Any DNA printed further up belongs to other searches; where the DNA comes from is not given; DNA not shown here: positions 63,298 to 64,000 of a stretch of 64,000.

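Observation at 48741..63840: Three copies of the 5' end of the PrsT-like TPR gene bracket two ~7 kb cassettes: apparent serial island accretion at one site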

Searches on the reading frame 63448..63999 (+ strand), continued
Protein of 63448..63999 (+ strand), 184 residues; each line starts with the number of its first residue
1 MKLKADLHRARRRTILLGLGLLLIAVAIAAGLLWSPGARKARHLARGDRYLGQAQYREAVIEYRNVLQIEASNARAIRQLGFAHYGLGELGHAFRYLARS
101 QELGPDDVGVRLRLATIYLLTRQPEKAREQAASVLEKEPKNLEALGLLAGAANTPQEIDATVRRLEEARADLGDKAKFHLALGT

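Call 57: search_protein_families(library=ncbifam, proteins=[L074:8116-10290:+, L074:4186-5187:+, L074:5013-5684:+, L074:5671-6567:+, L074:6564-7001:+, L074:7127-7969:-, L074:10434-11216:+, L027:7847-10006:+], max_evalue=0.000001)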
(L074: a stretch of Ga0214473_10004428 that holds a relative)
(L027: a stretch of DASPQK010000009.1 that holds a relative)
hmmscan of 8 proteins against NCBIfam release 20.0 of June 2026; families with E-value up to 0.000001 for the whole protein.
L074:8116-10290:+ (724 aa): 31 families (the best 25 are shown)
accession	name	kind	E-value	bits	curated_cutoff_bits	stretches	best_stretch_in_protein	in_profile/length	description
TIGR02917.1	PEP_TPR_lipo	equivalog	1.6e-101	340.7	312.2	3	451-703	648-897/899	XrtA/PEP-CTERM system TPR-repeat protein PrsT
NF040959.1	MamA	equivalog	8.5e-54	182.1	200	5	26-187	33-194/204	magnetosome protein MamA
TIGR02521.1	type_IV_pilW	equivalog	2.3e-46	158.3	154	3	540-613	31-104/234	type IV pilus biogenesis/stability protein PilW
NF033762.1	social_mot_Tgl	equivalog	7.8e-37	127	225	2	558-700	49-193/252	social motility TPR repeat lipoprotein Tgl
NF033920.0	C39_PA2778_fam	equivalog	2.2e-32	112.5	150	1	556-640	172-255/255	PA2778 family cysteine peptidase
NF033758.1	gliding_GltE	equivalog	2e-31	109.4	225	2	312-544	96-328/411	adventurous gliding motility TPR repeat lipoprotein GltE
NF052415.1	T3SS_chap_SctY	equivalog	6.2e-26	91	70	0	240-329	12-104/106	type III secretion apparatus assembly chaperone SctY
TIGR02552.1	LcrH_SycD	equivalog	2.5e-25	88.8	104.8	0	277-367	27-117/136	SycD/LcrH family type III secretion system chaperone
NF047371.1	FlcA_CTERM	equivalog_domain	1.3e-24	86.7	300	1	622-702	452-532/646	periplasmic flagellar collar protein FlcA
NF052400.1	M48_BAM_BepA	equivalog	4.9e-23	81.6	570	0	148-290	291-431/483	beta-barrel assembly-enhancing protease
NF008757.0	PRK11788.1-5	equivalog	6e-23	81.6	363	0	533-691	173-330/388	lipopolysaccharide assembly protein LapB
TIGR00540.1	TPR_hemY_coli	hypoth_equivalog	1.2e-22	80.2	142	0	518-599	304-384/385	heme biosynthesis-associated TPR protein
NF047507.1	TPR_BatC_Lepto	exception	3.3e-20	72.5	175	1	550-641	68-163/214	TPR repeat-containing protein BatC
TIGR02795.1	tol_pal_ybgF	equivalog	4.9e-18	65.8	90.1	0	276-364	10-104/119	tol-pal system protein YbgF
TIGR00990.1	3a0801s09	subfamily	6.8e-18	64.6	757.25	0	515-607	374-466/615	mitochondrial import receptor subunit TOM70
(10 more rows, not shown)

L074:4186-5187:+ (333 aa): 8 families
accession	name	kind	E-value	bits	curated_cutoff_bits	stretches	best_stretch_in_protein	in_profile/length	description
NF002048.0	PRK00876.1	subfamily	4.7e-153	508.8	313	1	9-329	7-327/330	NAD(+) synthase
NF010587.0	PRK13980.1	equivalog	8.2e-52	176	255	2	174-313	112-250/267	NAD+ synthase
TIGR00552.1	nadE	equivalog_domain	2.6e-46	157.9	63.65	2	116-297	49-223/251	NAD(+) synthase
NF001979.1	PRK00768.1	equivalog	1.2e-25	90.5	250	1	167-282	124-240/266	NAD(+) synthase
NF010588.0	PRK13981.1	equivalog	4.4e-25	88.1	479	2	22-108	269-354/546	NAD+ synthase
NF000848.1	PRK00074.1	equivalog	1.2e-09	37.4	400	1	22-73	196-247/512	glutamine-hydrolyzing GMP synthase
TIGR00884.1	guaA_Cterm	equivalog_domain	2e-08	33.9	338.75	0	33-72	10-48/310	glutamine-hydrolyzing GMP synthase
TIGR00268.2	TIGR00268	equivalog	5.6e-07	29.1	150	0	41-98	15-72/259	ATP-dependent sacrificial sulfur transferase LarE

L074:5013-5684:+ (223 aa): 26 families (the best 25 are shown)
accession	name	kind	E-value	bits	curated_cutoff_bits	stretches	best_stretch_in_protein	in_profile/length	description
NF058585.1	HptprglPActTf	PfamEq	3.5e-20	72.3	300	1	79-189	46-153/172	heptaprenylglyceryl phosphate O-acetyltransferase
NF007797.0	PRK10502.1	subfamily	3.6e-16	59.3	192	1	90-192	74-175/183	WcaF family extracellular polysaccharide biosynthesis acetyltransferase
NF041874.1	EPS_EpsC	equivalog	1.7e-14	53.9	150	1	79-183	52-154/168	serine O-acetyltransferase EpsC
NF007076.0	PRK09527.1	equivalog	3.8e-13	49.3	347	1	142-183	131-172/203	galactoside O-acetyltransferase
TIGR03570.1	NeuD_NnaD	subfamily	7.1e-13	48.6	160.8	1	84-187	101-198/202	NeuD/PglB/VioB family sugar acetyltransferase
NF007240.0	PRK09677.1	equivalog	6.8e-12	45.3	243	1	141-189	129-177/192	putative lipopolysaccharide biosynthesis O-acetyl transferase WbbJ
TIGR02353.1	NRPS_term_dom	equivalog_domain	7.2e-12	44.4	423.1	1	76-190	585-695/695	Pls/PosA family non-ribosomal peptide synthetase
TIGR03308.1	phn_thr-fam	hypoth_equivalog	9.3e-12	45.2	201.65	1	84-193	49-159/204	phosphonate metabolim protein, transferase hexapeptide repeat family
NF007499.0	PRK10092.1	equivalog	7.1e-11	42.2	314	1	111-190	94-177/183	maltose O-acetyltransferase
NF000311.1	Vat_ABCDEFH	equivalog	1.3e-10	41.2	300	1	142-190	110-158/201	Vat family streptogramin A O-acetyltransferase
NF000490.1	chloram_CatB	equivalog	5.8e-09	35.6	350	1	139-191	104-159/210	type B chloramphenicol O-acetyltransferase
TIGR03532.1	DapD_Ac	equivalog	7.9e-09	35.5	231.75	1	141-195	159-213/231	2,3,4,5-tetrahydropyridine-2,6-dicarboxylate N-acetyltransferase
NF000147.1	stregram_VatF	exception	1.2e-08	34.8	400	1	144-190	122-168/221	streptogramin A O-acetyltransferase Vat(F)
NF038307.1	EPS_acetyl_HpsU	equivalog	1.6e-08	34.4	305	0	141-188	123-171/178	hormogonium polysaccharide biosynthesis acetyltransferase HpsU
TIGR01172.1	cysE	equivalog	2.4e-08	34.2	210.65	1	86-183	59-154/162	serine O-acetyltransferase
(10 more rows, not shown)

L074:5671-6567:+ (298 aa): 7 families
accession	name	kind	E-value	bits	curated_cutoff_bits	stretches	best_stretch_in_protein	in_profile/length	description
NF008377.0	PRK11172.1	equivalog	9.3e-36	123.4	327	1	21-267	2-250/267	2,5-didehydrogluconate reductase DkgB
NF008598.0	PRK11565.1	equivalog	8.1e-28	97.3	425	1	21-265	14-255/275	2,5-didehydrogluconate reductase DkgA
NF049922.1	MethglyxlRedYdjG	equivalog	9.3e-28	97.2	550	1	89-200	114-225/326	NADH-dependent methylglyoxal reductase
NF007388.0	PRK09912.1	subfamily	2.7e-23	82.4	448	1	9-199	12-229/346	L-glyceraldehyde 3-phosphate reductase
NF007695.0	PRK10376.1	subfamily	6.7e-23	81.2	280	1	37-269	44-285/290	oxidoreductase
NF007912.0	PRK10625.1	equivalog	1.4e-16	60.8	415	1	86-198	107-239/346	NADP(H)-dependent aldo-keto reductase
TIGR01293.1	Kv_beta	subfamily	6.2e-15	55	365.4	1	10-200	1-215/319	voltage-dependent potassium channel subunit beta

L074:6564-7001:+ (145 aa): 0 families

L074:7127-7969:- (280 aa): 0 families

L074:10434-11216:+ (260 aa): 2 families
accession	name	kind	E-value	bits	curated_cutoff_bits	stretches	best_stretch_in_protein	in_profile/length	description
NF033554.9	floc_PepA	equivalog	2.9e-09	37.1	80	1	124-253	139-259/261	flocculation-associated PEP-CTERM protein PepA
NF041538.1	PEP_EDSA_1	subfamily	1.4e-08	34.8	100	1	155-252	207-305/307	EDSAP-1 family PEP-CTERM protein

L027:7847-10006:+ (719 aa): 39 families (the best 25 are shown)
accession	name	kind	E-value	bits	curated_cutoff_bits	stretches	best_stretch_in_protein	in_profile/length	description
TIGR02917.1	PEP_TPR_lipo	equivalog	1.8e-119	400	312.2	5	498-699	700-898/899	XrtA/PEP-CTERM system TPR-repeat protein PrsT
NF040959.1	MamA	equivalog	9.5e-66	221.1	200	4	274-434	13-174/204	magnetosome protein MamA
TIGR02521.1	type_IV_pilW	equivalog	5.7e-55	186.4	154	3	538-608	34-104/234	type IV pilus biogenesis/stability protein PilW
NF033762.1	social_mot_Tgl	equivalog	4.6e-38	131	225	3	310-457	44-194/252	social motility TPR repeat lipoprotein Tgl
NF033920.0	C39_PA2778_fam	equivalog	1.8e-35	122.6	150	0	377-464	168-255/255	PA2778 family cysteine peptidase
TIGR00990.1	3a0801s09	subfamily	3.4e-34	118.5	757.25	2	238-386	340-488/615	mitochondrial import receptor subunit TOM70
NF047371.1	FlcA_CTERM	equivalog_domain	4.9e-32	111.2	300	0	610-699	445-534/646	periplasmic flagellar collar protein FlcA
TIGR00540.1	TPR_hemY_coli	hypoth_equivalog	1.1e-31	110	142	1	335-458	265-384/385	heme biosynthesis-associated TPR protein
TIGR02552.1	LcrH_SycD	equivalog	2.7e-31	108.1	104.8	0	160-230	51-121/136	SycD/LcrH family type III secretion system chaperone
NF052415.1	T3SS_chap_SctY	equivalog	6.2e-30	103.9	70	0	235-324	12-104/106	type III secretion apparatus assembly chaperone SctY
NF033758.1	gliding_GltE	equivalog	8.1e-30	104.1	225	3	162-371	87-296/411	adventurous gliding motility TPR repeat lipoprotein GltE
NF008757.0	PRK11788.1-5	equivalog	1.2e-29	103.7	363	1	160-294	106-245/388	lipopolysaccharide assembly protein LapB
TIGR02795.1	tol_pal_ybgF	equivalog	2.8e-29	102.1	90.1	1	373-459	10-102/119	tol-pal system protein YbgF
NF008755.0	PRK11788.1-3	equivalog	2.3e-21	76.6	430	0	546-632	191-278/388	lipopolysaccharide assembly protein LapB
NF002725.1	PRK02603.1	equivalog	4.3e-21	75.7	143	0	498-584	32-121/173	photosystem I assembly protein Ycf3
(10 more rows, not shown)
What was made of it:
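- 63448..64000 (+): Copy C: 5' part of the intact prsT gene (734 aa in full; it runs off the window). TIGR02917 335 bits, above the 312 cut-off (call 57).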
